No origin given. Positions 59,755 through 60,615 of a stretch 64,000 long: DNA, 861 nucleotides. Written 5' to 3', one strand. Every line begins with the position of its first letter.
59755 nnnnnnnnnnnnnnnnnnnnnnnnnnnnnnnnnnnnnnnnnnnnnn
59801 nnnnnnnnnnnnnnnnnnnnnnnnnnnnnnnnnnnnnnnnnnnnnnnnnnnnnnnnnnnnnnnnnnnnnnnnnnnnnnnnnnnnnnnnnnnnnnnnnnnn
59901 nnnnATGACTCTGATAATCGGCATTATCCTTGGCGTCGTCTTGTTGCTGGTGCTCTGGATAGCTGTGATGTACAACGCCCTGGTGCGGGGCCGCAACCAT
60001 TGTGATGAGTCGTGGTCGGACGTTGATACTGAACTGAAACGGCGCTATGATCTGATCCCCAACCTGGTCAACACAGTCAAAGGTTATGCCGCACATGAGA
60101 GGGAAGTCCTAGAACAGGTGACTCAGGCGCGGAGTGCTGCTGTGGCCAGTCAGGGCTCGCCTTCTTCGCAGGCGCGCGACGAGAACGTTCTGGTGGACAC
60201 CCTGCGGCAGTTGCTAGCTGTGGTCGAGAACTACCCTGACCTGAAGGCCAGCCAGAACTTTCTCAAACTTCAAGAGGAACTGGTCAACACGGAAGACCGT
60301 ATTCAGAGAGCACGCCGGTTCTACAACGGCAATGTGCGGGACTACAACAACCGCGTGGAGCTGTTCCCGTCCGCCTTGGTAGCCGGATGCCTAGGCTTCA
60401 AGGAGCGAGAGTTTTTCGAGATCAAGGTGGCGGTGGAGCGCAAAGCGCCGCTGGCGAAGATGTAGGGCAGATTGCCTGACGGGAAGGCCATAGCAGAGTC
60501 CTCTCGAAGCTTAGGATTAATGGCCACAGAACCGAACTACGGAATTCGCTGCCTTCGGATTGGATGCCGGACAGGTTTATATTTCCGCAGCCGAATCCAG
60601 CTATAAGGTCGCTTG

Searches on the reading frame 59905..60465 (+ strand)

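Call 29: search_protein_families(library=pfam, proteins=[window:59905-60465:+], max_evalue=0.00001)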
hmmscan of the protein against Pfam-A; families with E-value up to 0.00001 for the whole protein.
window:59905-60465:+ (186 aa): 1 family
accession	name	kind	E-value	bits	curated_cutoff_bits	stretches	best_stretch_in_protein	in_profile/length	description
PF04011.17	LemA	-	1.6e-56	190.7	26.2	1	36-182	1-145/149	LemA family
